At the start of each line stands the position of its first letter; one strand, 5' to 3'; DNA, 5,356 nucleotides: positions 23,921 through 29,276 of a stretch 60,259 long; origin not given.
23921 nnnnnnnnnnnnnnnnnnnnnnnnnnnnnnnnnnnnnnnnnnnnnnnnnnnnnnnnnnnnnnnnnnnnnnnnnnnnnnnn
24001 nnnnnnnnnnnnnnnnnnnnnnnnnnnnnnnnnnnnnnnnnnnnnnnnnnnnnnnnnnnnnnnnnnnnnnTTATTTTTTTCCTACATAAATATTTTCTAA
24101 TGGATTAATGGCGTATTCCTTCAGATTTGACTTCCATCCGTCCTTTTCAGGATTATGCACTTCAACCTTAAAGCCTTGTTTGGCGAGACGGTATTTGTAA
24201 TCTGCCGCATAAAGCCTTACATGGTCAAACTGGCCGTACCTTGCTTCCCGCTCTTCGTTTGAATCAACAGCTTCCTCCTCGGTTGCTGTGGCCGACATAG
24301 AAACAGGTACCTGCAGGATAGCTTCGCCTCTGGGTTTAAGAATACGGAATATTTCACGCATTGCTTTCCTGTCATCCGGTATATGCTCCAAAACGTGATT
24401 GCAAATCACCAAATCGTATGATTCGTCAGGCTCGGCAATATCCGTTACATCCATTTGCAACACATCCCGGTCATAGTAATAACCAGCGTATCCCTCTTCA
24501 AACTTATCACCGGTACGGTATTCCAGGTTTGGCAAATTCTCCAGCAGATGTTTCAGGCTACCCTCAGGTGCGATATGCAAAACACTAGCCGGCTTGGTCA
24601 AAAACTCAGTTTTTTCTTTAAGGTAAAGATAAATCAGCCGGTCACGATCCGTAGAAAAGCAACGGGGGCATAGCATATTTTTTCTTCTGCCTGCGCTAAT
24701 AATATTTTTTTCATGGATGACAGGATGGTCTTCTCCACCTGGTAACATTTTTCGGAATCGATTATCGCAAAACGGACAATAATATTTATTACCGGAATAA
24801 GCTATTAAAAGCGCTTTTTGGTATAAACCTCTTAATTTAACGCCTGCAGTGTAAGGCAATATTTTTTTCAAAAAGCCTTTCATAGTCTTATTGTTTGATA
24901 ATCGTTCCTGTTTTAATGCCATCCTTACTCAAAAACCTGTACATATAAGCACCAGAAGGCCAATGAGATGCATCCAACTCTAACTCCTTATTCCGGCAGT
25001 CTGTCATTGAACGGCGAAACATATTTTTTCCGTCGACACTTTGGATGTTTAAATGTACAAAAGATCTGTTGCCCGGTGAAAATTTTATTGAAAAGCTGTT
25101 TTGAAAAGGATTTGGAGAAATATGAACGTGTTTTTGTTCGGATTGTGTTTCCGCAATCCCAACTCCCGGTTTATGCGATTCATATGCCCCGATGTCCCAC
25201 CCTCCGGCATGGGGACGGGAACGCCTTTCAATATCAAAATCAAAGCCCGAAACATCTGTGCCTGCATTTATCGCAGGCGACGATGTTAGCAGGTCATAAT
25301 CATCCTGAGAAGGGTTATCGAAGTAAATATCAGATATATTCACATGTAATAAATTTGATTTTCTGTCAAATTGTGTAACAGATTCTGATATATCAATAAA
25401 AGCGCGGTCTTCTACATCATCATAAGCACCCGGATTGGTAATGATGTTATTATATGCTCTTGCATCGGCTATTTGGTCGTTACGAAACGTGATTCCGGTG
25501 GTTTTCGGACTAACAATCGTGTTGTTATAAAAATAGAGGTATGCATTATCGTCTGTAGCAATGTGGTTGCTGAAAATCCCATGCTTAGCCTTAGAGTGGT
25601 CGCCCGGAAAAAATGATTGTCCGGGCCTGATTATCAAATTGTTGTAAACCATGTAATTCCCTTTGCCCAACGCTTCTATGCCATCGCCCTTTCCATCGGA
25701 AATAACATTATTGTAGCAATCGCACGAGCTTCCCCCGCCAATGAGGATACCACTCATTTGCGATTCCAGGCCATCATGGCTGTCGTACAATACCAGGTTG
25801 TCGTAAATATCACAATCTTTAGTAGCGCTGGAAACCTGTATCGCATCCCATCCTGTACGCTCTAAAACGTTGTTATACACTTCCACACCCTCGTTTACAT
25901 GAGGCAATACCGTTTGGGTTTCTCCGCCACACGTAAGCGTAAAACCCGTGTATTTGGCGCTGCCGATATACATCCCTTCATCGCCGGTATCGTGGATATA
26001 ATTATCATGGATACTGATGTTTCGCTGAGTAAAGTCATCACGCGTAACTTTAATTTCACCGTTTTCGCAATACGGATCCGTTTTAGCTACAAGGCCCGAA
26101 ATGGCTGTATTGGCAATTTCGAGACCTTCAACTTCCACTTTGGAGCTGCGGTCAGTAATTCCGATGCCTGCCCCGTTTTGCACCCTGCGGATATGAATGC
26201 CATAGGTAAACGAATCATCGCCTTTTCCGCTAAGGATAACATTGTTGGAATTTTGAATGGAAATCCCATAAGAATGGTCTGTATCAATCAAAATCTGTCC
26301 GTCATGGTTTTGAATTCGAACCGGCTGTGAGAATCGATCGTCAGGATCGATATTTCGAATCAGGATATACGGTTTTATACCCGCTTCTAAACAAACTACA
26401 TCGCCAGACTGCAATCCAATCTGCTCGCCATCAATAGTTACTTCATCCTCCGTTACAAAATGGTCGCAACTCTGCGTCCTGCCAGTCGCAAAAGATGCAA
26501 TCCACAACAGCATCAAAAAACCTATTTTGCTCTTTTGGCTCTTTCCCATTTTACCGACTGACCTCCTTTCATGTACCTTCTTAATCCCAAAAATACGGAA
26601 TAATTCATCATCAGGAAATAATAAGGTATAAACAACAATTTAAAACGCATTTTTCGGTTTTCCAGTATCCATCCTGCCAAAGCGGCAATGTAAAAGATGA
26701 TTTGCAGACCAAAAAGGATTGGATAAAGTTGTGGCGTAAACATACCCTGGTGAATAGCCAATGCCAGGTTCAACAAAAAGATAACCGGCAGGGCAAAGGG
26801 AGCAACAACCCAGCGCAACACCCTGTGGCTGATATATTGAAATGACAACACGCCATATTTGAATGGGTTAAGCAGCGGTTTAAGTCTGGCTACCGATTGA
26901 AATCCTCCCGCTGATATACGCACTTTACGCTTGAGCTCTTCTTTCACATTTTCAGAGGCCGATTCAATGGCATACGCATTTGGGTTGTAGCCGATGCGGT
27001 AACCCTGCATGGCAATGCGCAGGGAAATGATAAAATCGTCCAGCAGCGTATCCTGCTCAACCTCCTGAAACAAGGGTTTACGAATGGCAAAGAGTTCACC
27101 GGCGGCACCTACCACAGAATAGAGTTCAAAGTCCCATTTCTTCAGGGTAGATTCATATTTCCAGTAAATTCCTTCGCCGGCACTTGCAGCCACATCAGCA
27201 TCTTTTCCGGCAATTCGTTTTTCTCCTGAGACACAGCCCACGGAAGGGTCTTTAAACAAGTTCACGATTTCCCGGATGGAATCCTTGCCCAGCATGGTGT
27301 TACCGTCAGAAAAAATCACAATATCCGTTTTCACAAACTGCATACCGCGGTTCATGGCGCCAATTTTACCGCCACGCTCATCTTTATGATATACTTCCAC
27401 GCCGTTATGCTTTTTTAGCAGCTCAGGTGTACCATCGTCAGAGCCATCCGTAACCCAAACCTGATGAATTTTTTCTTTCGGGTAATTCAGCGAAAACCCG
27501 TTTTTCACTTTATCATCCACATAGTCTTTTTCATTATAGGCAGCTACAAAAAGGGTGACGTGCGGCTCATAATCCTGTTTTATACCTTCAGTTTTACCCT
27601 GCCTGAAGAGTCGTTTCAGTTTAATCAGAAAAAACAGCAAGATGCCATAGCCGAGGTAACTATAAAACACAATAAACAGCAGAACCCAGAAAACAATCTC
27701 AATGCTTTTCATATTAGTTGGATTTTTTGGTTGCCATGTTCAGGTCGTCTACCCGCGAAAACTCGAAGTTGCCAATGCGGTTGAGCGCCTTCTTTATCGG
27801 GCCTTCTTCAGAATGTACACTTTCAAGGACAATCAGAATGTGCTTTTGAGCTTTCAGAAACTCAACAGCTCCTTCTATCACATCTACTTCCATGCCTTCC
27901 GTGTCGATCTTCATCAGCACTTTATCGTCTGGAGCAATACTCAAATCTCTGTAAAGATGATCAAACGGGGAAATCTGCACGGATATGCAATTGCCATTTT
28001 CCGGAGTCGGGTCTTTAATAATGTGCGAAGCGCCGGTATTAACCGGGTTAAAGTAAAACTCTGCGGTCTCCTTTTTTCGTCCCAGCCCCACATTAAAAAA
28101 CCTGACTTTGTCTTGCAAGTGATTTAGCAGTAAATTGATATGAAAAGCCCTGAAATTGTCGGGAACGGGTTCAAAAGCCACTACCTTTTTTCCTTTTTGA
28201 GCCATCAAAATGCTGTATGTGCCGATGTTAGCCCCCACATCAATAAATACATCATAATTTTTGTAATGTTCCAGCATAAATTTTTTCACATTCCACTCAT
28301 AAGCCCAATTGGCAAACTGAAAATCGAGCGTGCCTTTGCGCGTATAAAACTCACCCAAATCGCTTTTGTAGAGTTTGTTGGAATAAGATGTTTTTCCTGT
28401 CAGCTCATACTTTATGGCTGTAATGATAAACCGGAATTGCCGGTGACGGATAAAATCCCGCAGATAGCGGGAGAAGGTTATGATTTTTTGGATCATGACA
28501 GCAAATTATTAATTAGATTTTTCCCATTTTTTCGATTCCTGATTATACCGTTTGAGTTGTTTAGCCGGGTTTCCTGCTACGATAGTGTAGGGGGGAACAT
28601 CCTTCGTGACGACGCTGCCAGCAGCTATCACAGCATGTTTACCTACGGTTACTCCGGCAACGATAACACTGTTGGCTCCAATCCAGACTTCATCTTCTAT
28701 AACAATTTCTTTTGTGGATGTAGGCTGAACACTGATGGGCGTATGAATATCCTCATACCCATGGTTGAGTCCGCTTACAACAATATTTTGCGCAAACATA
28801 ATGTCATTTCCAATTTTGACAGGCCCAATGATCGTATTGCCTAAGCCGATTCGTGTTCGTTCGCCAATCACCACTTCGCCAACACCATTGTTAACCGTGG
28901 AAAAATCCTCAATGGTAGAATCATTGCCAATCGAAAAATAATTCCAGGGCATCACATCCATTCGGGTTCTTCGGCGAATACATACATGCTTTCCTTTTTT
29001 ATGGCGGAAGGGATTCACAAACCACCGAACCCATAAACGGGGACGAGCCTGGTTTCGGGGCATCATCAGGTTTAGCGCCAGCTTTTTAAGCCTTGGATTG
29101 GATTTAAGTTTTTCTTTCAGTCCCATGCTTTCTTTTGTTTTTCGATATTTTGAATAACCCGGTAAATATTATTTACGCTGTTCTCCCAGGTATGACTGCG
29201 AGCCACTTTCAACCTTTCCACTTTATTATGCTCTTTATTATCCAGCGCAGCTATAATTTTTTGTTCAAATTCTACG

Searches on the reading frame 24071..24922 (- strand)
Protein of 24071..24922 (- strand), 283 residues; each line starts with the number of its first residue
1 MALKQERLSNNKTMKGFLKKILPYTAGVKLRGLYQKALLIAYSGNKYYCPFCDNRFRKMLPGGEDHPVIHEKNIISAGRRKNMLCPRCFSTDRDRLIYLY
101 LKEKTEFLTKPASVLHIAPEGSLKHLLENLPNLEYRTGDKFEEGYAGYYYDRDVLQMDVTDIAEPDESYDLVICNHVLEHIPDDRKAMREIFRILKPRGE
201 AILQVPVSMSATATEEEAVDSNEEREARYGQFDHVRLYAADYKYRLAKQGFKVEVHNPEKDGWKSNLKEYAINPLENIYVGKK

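Call 9: search_protein_families(library=pfam, proteins=[window:24071-24922:-], max_evalue=0.001)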
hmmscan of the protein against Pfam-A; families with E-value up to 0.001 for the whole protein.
window:24071-24922:- (283 aa): 7 families
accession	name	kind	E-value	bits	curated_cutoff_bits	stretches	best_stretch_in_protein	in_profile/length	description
PF08241.18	Methyltransf_11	-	1.3e-13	51.8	21.2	1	153-202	45-94/95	Methyltransferase domain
PF13489.12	Methyltransf_23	-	6.4e-13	49.2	27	1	156-253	69-161/164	Methyltransferase domain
PF13847.12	Methyltransf_31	-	6e-10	39.4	27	1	156-223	60-127/145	Methyltransferase domain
PF13649.12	Methyltransf_25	-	3e-09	37.9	27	1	152-199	48-97/97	Methyltransferase domain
PF08242.18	Methyltransf_12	-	3.5e-09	37.7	30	1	150-199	46-96/98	Methyltransferase domain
PF01209.24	Ubie_methyltran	-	5.9e-05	23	20.1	1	151-201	99-149/233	ubiE/COQ5 methyltransferase family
PF20922.3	Anamorsin_N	-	0.00046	20.4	27.1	1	162-213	45-97/163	Anamorsin, N-terminal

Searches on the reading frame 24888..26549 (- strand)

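Call 9: search_protein_families(library=pfam, proteins=[window:24888-26549:-], max_evalue=0.001)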
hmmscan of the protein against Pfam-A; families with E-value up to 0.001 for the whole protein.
window:24888-26549:- (553 aa): 2 families
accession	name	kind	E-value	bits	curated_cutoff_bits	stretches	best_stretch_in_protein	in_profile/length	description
PF13229.12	Beta_helix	-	4.3e-12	46.4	25.9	1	221-374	10-138/158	Right handed beta helix region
PF18962.6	Por_Secre_tail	-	1.7e-07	31.8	27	1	477-546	1-69/75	Secretion system C-terminal sorting domain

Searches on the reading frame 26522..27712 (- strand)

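Call 9: search_protein_families(library=pfam, proteins=[window:26522-27712:-], max_evalue=0.001)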
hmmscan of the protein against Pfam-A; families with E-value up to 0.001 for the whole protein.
window:26522-27712:- (396 aa): 5 families
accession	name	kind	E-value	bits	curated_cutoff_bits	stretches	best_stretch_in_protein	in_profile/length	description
PF00535.33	Glycos_transf_2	-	3.8e-18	66.4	23.3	1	54-217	2-166/168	Glycosyl transferase family 2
PF13641.12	Glyco_tranf_2_3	-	9.8e-18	65.4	27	1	50-265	1-226/230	Glycosyltransferase like family 2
PF13632.12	Glyco_trans_2_3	-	1.4e-13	51.5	27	1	131-331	1-183/198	Glycosyl transferase family group 2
PF13506.12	Glyco_transf_21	-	7.1e-08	32.5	21.7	1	115-265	17-171/174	Glycosyl transferase family 21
PF10111.15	Glyco_tranf_2_2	-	7.9e-05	22.7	27.3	1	56-152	6-105/276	Glycosyltransferase like family 2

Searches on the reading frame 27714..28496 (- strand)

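Call 9: search_protein_families(library=pfam, proteins=[window:27714-28496:-], max_evalue=0.001)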
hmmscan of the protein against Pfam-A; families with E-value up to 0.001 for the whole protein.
window:27714-28496:- (260 aa): 3 families
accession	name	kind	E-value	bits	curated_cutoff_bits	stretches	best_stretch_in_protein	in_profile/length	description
PF05050.19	Methyltransf_21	-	1.8e-17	64.4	22.7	1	86-230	1-152/173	Methyltransferase FkbM domain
PF05575.17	V_cholerae_RfbT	-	1.5e-11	44.6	27.9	1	60-219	59-219/286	Vibrio cholerae RfbT protein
PF02475.24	TRM5-TYW2_MTfase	-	1.3e-05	25.7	28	1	73-133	29-91/164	TRM5/TYW2 methyltransferase domain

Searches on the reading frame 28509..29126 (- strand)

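Call 8: search_protein_families(library=pfam, proteins=[window:28509-29126:-], max_evalue=0.001)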
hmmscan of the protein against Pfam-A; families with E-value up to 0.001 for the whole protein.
window:28509-29126:- (205 aa): 3 families
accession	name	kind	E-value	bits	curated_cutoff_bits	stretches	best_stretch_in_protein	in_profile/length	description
PF00132.30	Hexapep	-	2.3e-14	52.8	27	1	141-175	2-36/36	Bacterial transferase hexapeptide (six repeats)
PF14602.12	Hexapep_2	-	2.2e-11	43.7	27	1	141-175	2-34/34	Hexapeptide repeat of succinyl-transferase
PF25084.1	LbH_EIF2B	-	0.00064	20.1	54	0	140-177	61-97/105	EIF2B subunit epsilon LbH domain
